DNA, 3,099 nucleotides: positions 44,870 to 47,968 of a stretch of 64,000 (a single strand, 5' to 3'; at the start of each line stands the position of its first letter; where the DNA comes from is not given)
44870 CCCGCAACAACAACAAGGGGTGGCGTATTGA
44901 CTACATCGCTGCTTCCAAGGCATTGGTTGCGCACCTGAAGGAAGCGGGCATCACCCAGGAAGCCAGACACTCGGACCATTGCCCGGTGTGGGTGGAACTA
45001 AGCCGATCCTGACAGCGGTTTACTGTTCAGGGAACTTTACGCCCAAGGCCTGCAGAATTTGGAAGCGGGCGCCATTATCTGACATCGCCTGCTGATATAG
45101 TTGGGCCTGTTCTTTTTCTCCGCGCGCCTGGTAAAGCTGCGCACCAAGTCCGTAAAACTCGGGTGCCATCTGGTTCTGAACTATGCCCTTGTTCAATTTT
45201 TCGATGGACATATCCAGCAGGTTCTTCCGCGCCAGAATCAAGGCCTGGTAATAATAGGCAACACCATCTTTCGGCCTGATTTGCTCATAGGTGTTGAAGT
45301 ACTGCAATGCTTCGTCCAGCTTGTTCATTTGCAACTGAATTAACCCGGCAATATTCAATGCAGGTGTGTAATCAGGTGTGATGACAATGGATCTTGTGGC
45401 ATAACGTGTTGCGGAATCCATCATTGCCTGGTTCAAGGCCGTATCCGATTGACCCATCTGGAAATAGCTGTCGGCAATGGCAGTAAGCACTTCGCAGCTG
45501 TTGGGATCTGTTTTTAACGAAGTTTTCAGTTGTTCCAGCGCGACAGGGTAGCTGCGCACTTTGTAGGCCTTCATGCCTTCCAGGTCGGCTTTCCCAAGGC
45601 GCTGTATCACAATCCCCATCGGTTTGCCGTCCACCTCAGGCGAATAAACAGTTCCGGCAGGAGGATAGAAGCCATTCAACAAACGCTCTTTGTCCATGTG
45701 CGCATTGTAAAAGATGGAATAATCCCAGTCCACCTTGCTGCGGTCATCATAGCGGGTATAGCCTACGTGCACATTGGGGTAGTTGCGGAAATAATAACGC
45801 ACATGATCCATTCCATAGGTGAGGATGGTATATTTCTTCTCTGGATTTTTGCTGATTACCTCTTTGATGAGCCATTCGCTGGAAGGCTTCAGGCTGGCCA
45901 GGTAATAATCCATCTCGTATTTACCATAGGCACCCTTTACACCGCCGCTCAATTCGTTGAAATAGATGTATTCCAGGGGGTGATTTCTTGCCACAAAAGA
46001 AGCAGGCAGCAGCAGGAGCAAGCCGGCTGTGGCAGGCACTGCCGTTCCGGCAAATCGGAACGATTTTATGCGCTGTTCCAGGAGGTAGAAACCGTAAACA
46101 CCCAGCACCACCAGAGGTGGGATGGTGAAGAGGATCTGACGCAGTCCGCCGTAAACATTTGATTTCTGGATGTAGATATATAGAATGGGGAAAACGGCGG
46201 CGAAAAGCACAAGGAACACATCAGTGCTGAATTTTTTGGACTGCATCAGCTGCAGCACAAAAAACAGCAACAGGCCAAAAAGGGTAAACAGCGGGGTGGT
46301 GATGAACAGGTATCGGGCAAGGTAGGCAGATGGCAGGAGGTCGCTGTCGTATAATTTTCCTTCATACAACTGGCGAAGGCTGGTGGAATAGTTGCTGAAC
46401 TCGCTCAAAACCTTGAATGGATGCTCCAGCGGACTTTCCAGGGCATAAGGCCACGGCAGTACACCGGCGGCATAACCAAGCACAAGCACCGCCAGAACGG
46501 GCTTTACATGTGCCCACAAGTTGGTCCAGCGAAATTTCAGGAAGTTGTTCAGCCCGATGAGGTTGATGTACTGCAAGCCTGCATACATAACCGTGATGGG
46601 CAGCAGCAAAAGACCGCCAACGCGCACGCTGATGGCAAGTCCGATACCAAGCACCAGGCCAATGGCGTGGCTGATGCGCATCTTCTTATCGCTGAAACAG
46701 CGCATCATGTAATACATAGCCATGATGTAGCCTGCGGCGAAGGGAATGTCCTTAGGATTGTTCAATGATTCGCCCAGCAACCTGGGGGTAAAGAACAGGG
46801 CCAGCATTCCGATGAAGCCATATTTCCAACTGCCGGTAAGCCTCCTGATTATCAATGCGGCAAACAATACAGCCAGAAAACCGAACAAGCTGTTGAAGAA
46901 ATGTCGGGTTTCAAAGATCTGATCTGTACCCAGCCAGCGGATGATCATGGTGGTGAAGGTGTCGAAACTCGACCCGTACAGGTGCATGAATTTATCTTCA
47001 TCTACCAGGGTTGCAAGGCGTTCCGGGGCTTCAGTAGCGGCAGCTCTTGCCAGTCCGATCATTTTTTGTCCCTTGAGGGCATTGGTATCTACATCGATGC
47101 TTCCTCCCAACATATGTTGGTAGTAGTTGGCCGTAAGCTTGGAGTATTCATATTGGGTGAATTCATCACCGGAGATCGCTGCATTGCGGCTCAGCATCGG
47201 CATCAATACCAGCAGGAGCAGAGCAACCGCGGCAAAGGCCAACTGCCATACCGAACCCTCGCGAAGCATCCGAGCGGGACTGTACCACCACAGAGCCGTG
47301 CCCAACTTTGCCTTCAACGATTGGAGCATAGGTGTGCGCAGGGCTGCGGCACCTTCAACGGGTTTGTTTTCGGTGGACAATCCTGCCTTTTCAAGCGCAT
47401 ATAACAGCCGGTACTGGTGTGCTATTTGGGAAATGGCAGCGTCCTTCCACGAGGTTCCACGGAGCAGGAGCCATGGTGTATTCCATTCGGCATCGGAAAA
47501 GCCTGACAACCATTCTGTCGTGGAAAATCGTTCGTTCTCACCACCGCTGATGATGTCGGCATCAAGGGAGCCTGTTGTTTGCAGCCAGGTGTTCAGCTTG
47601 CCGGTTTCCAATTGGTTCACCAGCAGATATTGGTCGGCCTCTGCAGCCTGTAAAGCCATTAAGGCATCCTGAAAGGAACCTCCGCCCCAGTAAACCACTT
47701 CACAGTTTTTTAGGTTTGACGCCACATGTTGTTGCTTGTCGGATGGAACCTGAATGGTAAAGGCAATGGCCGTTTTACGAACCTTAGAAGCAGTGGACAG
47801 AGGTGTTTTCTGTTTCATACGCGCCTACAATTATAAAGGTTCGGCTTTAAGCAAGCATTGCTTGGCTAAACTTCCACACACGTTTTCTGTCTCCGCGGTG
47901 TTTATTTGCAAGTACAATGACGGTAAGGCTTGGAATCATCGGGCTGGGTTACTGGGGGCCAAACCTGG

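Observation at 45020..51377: Arn-like module: UDP-aminosugar tailoring enzymes, a Dpm1/ArnC-like GT2 and a GT-C/TPR glycosyltransferase, suggesting a polyprenyl-phosphate-linked diacetamido-sugar transfer system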

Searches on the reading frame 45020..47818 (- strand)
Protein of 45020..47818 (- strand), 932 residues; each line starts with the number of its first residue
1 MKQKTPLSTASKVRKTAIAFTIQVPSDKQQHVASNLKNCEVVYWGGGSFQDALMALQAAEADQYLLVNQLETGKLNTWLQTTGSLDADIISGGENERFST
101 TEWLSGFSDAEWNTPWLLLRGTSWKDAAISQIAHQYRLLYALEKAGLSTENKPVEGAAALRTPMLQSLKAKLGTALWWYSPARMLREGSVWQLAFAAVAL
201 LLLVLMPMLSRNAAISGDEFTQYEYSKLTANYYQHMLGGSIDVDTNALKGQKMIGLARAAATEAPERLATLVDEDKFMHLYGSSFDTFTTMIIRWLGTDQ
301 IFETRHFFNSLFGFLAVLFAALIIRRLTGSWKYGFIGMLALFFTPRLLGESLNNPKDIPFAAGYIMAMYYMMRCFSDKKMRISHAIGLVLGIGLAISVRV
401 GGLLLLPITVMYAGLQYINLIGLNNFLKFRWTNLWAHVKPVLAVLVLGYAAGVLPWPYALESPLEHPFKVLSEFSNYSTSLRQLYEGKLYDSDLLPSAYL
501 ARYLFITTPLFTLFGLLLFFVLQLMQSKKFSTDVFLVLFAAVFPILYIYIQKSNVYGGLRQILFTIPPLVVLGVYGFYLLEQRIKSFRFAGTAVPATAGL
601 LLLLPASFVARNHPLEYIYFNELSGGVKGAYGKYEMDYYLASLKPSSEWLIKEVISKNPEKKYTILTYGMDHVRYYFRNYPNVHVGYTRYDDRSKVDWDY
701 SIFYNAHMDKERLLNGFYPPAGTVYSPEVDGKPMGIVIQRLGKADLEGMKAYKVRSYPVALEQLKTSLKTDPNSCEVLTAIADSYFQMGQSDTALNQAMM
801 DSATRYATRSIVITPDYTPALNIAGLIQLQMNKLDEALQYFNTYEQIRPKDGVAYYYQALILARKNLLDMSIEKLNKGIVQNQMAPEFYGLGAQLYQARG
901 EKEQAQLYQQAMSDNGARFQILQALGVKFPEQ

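Call 3: search_protein_families(library=pfam, proteins=[window:45020-47818:-], max_evalue=0.01)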
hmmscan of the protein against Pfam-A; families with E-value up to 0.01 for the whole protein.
window:45020-47818:- (932 aa): 9 families
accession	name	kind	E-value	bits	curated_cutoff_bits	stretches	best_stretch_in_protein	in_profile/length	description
PF13431.12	TPR_17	-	2.7e-09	37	24.4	1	765-795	3-33/34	Tetratricopeptide repeat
PF13432.12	TPR_16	-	1.8e-05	25.5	32.7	1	780-851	2-64/65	Tetratricopeptide repeat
PF13414.12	TPR_11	-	0.00019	21.5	26.8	0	757-789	10-42/42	TPR repeat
PF13231.12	PMT_2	-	0.0002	22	26.1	1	307-413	26-129/160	Dolichyl-phosphate-mannose-protein mannosyltransferase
PF02366.24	PMT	-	0.00027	21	22.7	1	304-423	85-206/245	Dolichyl-phosphate-mannose-protein mannosyltransferase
PF07719.23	TPR_2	-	0.00067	20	27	0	820-850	3-33/34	Tetratricopeptide repeat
PF13371.12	TPR_9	-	0.0007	20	35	1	794-854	5-65/73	Tetratricopeptide repeat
PF14559.12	TPR_19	-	0.0013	19.4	25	0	759-795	9-45/68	Tetratricopeptide repeat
PF13424.12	TPR_12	-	0.0015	19.1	30.1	0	761-797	30-67/77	Tetratricopeptide repeat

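Call 9: search_protein_families(library=ncbifam, proteins=[window:45020-47818:-], max_evalue=0.01)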
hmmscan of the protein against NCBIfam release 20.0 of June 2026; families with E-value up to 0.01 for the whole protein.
window:45020-47818:- (932 aa): 7 families
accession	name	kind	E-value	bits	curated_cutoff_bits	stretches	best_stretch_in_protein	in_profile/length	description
TIGR02917.1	PEP_TPR_lipo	equivalog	2.7e-11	42.1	312.2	1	798-909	275-386/899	XrtA/PEP-CTERM system TPR-repeat protein PrsT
NF040959.1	MamA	equivalog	1.5e-06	27.8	200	1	756-904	52-191/204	magnetosome protein MamA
NF052415.1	T3SS_chap_SctY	equivalog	2e-06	28.2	70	1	818-908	6-99/106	type III secretion apparatus assembly chaperone SctY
NF009037.0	PRK12370.1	equivalog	3.9e-05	22.2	589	1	749-881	269-401/553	HilA/EilA family virulence transcriptional regulator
TIGR00990.1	3a0801s09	subfamily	0.0031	16.2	757.25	1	818-911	331-425/615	mitochondrial import receptor subunit TOM70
TIGR02521.1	type_IV_pilW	equivalog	0.0037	16.8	154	0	753-842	43-123/234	type IV pilus biogenesis/stability protein PilW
NF047371.1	FlcA_CTERM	equivalog_domain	0.009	14.5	300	0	748-796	480-528/646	periplasmic flagellar collar protein FlcA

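Call 13: search_solved_structures(query=window:45020-47818:-, max_evalue=1)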
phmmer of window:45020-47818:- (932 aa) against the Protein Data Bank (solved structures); distinct sequences matched with E-value up to 1: 45.
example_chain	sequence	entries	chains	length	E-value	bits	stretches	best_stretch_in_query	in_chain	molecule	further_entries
9qhc_A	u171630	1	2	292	3.3e-08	35.4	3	750-913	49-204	Engineered tetratricopeptide repeat protein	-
8bu0_A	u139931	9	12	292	1.4e-07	33.4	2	750-912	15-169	Consensus tetratricopeptide repeat protein | Crystal structure of an 8-repeat consensus TPR superhelix with Zinc. | Monomer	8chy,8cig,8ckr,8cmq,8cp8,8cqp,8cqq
9qhb_A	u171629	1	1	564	1.5e-07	33.3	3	750-913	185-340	Engineered tetratricopeptide repeat protein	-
6v8e_A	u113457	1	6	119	3.6e-05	25.4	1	745-852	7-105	Designed protein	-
6vfh_A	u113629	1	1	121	4.1e-05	25.2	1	745-851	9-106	T33_dn10A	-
6vfi_B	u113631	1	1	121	4.8e-05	24.9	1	745-849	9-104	O43_dn18B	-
6vfj_B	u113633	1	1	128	0.00028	22.4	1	745-850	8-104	I53_dn5B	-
2fo7_A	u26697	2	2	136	0.00032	22.2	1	751-905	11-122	SYNTHETIC CONSENSUS TPR PROTEIN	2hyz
8ch0_A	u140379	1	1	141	0.00049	21.6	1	787-911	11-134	Consensus tetratricopeptide repeat protein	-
2pl2_A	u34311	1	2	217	0.002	19.6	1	748-911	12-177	Hypothetical conserved protein TTC0263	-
8fwd_0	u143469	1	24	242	0.0021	19.5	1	746-911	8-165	O43-rpxdoc-EK1_A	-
6vfk_A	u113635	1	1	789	0.0025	19.3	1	744-850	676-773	BG505-SOSIP-T33_dn10A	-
8ur7_A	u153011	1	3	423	0.0031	19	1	744-851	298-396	Trimer head HA,Hemagglutinin HA1 chain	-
6vl6_B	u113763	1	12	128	0.0033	18.9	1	745-821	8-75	T33_dn2B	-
8ur5_A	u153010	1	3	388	0.0035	18.8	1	745-851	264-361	Trimer head HA,Hemagglutinin HA1 chain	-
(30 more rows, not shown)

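Call 14: find_homologous_proteins(query=window:45020-47818:-)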
Query window:45020-47818:- (932 aa): 298 proteins with E <= 0.001 among 8000 candidates; the best 120 are listed.
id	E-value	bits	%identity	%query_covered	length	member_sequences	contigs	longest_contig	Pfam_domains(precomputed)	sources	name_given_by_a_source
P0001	0.0e+0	2094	99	100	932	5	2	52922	PF13431.13,PF13432.13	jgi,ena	-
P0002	0.0e+0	1735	80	100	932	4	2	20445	PF14559.13,PF13431.13,PF07719.24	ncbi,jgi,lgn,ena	jgi:tetratricopeptide (TPR) repeat protein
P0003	0.0e+0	1673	77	100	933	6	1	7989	PF14559.13,PF13431.13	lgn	-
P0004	0.0e+0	1665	77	100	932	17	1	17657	PF13431.13,PF13432.13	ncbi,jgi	ncbi:MAG: hypothetical protein RL160_581 [Bacteroidota bacterium]|jgi:tetratricopeptide (TPR) repeat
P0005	0.0e+0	1103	55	100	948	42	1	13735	PF14559.13,PF13431.13,PF07719.24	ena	-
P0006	0.0e+0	1099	55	100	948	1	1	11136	PF14559.13,PF13431.13,PF13414.13,PF00515.35,PF12895.14,PF13428.13,PF13181.13,PF07719.24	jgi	-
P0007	0.0e+0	1094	54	99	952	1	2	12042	PF14559.13,PF13431.13,PF07719.24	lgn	-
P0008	1.3e-242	826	45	99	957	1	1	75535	PF14559.13,PF13431.13,PF23914.2,PF13371.13,PF00515.35,PF13432.13,PF13428.13,PF13181.13,PF07719.24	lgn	-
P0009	7.2e-239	814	45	98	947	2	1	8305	PF14559.13,PF13431.13,PF12895.14,PF13432.13,PF09295.17,PF13428.13,PF13181.13,PF07719.24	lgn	-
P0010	1.1e-238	813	46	92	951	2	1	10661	PF14559.13,PF13431.13,PF23914.2,PF13371.13,PF12895.14,PF13432.13,PF13428.13,PF13181.13,PF07719.24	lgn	-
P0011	7.5e-238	810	45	99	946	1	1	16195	PF14559.13,PF13431.13,PF13371.13,PF12895.14,PF13432.13,PF13428.13,PF13181.13,PF07719.24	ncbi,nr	ncbi:MAG: tetratricopeptide repeat protein [Bacteroidetes bacterium]|nr:tetratricopeptide repeat pro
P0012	1.6e-235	803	44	98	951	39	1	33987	PF14559.13,PF13431.13,PF13371.13,PF12895.14,PF13432.13,PF09295.17,PF13428.13,PF13181.13,PF07719.24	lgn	-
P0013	7.7e-235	800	46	95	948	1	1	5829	PF14559.13,PF13431.13,PF23914.2,PF12895.14,PF13432.13,PF13428.13,PF13181.13,PF07719.24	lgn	-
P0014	7.2e-234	797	46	89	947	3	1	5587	PF14559.13,PF13431.13,PF23914.2,PF12895.14,PF13432.13,PF13428.13,PF13181.13,PF07719.24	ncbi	-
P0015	2.2e-233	795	45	96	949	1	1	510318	PF14559.13,PF13431.13,PF23914.2,PF00515.35,PF13432.13,PF13428.13,PF13181.13,PF07719.24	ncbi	-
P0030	1.1e-210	720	47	79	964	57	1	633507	PF13431.13,PF13428.13,PF07719.24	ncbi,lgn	-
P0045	5.2e-206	705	43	90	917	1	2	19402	PF14559.13,PF13431.13,PF23914.2,PF02366.25,PF12895.14,PF13432.13,PF13428.13,PF13181.13,PF07719.24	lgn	-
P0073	1.2e-201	690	45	82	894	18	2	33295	PF14559.13,PF02366.25,PF07719.24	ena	-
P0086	5.9e-197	675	42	90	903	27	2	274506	PF14559.13,PF23914.2,PF13432.13,PF13428.13,PF07719.24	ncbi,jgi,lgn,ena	jgi:tetratricopeptide (TPR) repeat protein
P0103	4.4e-131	457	35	82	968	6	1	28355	PF13431.13,PF25062.2,PF13414.13,PF02366.25,PF13176.13,PF13428.13,PF14559.13,PF17874.8,PF00515.35,PF12895.14,PF13424.13,PF13181.13,PF07719.24,PF13174.13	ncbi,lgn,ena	ncbi:MAG: tetratricopeptide repeat protein [Bacteroidota bacterium]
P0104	2.4e-126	441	35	77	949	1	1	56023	PF25063.1,PF13431.13,PF23914.2,PF13176.13,PF13428.13,PF13374.13,PF14559.13,PF13371.13,PF00515.35,PF12895.14,PF13424.13,PF13432.13,PF13181.13,PF07719.24,PF13174.13,PF13231.13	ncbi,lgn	-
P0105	4.6e-126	440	34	83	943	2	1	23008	PF13431.13,PF13414.13,PF13428.13,PF14559.13,PF00515.35,PF12895.14,PF13424.13,PF21033.5,PF13181.13,PF07719.24,PF13174.13,PF13231.13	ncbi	-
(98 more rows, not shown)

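Call 15: find_encoding_contigs(protein=P0015, flank=8000, max_places=2)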
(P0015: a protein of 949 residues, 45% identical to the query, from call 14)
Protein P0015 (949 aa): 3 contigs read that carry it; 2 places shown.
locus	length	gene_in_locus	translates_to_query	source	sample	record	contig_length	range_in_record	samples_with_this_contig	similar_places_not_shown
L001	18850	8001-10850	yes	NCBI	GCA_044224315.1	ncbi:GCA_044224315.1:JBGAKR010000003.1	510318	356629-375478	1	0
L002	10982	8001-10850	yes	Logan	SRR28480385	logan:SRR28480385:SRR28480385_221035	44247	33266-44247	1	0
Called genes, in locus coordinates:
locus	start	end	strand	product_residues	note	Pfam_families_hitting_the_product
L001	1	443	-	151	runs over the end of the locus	-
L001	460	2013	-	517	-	PF01935:DUF87, PF05872:HerA_C, PF13401:AAA_22 (faint)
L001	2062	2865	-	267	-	PF18348:SH3_16, PF00877:NLPC_P60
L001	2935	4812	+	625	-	PF00515:TPR_1 (faint), PF07719:TPR_2 (faint), PF13424:TPR_12, PF00512:HisKA (weak), PF02518:HATPase_c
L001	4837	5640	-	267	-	PF00072:Response_reg, PF04397:LytTR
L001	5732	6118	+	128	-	-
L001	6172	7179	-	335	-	PF01408:GFO_IDH_MocA, PF03447:NAD_binding_3 (weak), PF03807:F420_oxidored (faint), PF22725:GFO_IDH_MocA_C3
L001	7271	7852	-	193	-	PF06271:RDD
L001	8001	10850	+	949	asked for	PF00515:TPR_1 (faint), PF07719:TPR_2 (faint), PF13181:TPR_8 (faint), PF13428:TPR_14 (faint), PF13431:TPR_17 (faint), PF23914:TPR_CcmH_CycH (faint), PF13432:TPR_16 (weak), PF14559:TPR_19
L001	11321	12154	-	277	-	PF00753:Lactamase_B, PF23023:Anti-Pycsar_Apyc1 (weak)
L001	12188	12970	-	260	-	PF00557:Peptidase_M24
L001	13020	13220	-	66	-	-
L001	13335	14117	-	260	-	PF01497:Peripla_BP_2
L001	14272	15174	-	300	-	PF01145:Band_7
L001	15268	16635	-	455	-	PF00291:PALP, PF00571:CBS (faint)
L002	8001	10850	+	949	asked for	PF00515:TPR_1 (faint), PF07719:TPR_2 (faint), PF13181:TPR_8 (faint), PF13428:TPR_14 (faint), PF13431:TPR_17 (faint), PF23914:TPR_CcmH_CycH (faint), PF13432:TPR_16 (weak), PF14559:TPR_19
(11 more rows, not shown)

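Call 16: find_encoding_contigs(protein=P0030, flank=8000, max_places=2)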
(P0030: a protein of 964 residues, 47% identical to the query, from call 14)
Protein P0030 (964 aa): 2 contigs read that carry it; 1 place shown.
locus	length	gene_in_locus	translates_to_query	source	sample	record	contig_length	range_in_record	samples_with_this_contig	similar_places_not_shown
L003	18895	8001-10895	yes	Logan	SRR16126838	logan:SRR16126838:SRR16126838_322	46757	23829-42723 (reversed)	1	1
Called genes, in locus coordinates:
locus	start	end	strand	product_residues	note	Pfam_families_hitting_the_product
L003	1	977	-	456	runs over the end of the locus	PF14522:Cytochrome_C7 (faint), PF14537:Cytochrom_c3_2 (faint), PF00034:Cytochrom_C, PF13442:Cytochrome_CBB3 (weak), PF02085:Cytochrom_CIII (weak)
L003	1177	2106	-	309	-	PF01464:SLT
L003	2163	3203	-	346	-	PF12895:ANAPC3 (faint), PF00515:TPR_1 (faint), PF07719:TPR_2 (faint), PF13174:TPR_6 (faint), PF13181:TPR_8 (faint), PF13371:TPR_9 (faint), PF13414:TPR_11 (faint), PF13432:TPR_16 (faint), +2 more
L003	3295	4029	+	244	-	PF02592:Vut_1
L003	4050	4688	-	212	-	-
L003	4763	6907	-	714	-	PF21710:Spt6_S1 (faint), PF13509:S1_2 (faint), PF00575:S1, PF23459:S1_RRP5, PF00575:S1, PF23459:S1_RRP5 (weak), PF00575:S1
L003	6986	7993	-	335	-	PF01408:GFO_IDH_MocA, PF22725:GFO_IDH_MocA_C3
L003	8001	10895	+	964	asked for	PF07719:TPR_2 (faint), PF13431:TPR_17 (faint), PF13428:TPR_14 (faint)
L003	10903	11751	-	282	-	PF00753:Lactamase_B, PF23023:Anti-Pycsar_Apyc1 (weak)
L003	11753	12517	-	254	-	PF00557:Peptidase_M24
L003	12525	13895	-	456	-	PF00291:PALP, PF00571:CBS (weak)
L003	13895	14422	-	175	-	PF05163:DinB (weak), PF12867:DinB_2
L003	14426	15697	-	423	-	PF02403:Seryl_tRNA_N, PF00587:tRNA-synt_2b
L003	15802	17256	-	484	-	PF01743:PolyA_pol, PF12627:PolyA_pol_RNAbd, PF01966:HD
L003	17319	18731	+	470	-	-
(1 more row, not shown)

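Call 17: find_encoding_contigs(protein=P0086, flank=8000, max_places=2)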
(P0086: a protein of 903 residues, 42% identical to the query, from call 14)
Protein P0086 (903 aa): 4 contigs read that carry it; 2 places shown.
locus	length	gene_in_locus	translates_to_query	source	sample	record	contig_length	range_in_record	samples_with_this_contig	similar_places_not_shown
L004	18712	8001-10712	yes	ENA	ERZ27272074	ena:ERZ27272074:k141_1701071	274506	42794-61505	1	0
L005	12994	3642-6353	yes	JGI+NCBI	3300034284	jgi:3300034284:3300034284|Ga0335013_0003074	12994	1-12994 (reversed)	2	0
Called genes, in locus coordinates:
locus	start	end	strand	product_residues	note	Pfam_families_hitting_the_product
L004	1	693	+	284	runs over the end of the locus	PF19576:Acyltransf_2, PF01553:Acyltransferase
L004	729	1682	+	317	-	PF13444:Acetyltransf_5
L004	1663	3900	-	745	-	PF00082:Peptidase_S8, PF18962:Por_Secre_tail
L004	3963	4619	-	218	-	-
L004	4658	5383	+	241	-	PF00899:ThiF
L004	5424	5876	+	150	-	-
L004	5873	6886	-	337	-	PF13371:TPR_9 (faint), PF00515:TPR_1 (weak), PF13414:TPR_11 (weak), PF16918:PknG_TPR (weak), PF25062:ARM_TT21_N (weak), PF25064:ARM_TT21_5th (weak), PF00515:TPR_1 (weak), PF07719:TPR_2 (weak), +11 more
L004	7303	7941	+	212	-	PF00535:Glycos_transf_2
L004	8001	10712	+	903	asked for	PF07719:TPR_2 (faint), PF13428:TPR_14 (faint), PF13432:TPR_16 (faint), PF14559:TPR_19 (faint), PF23914:TPR_CcmH_CycH (weak)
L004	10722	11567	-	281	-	PF23023:Anti-Pycsar_Apyc1 (weak), PF00753:Lactamase_B, PF12706:Lactamase_B_2 (faint)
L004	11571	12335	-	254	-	PF00557:Peptidase_M24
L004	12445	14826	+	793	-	PF03030:H_PPase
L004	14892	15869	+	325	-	PF13483:Lactamase_B_3, PF12706:Lactamase_B_2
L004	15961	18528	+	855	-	PF01624:MutS_I, PF05188:MutS_II, PF05192:MutS_III, PF05190:MutS_IV, PF00488:MutS_V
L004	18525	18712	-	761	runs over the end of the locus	PF13620:CarboxypepD_reg, PF13715:CarbopepD_reg_2, PF07715:Plug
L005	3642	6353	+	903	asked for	PF07719:TPR_2 (faint), PF13428:TPR_14 (faint), PF13432:TPR_16 (faint), PF14559:TPR_19 (faint), PF23914:TPR_CcmH_CycH (weak)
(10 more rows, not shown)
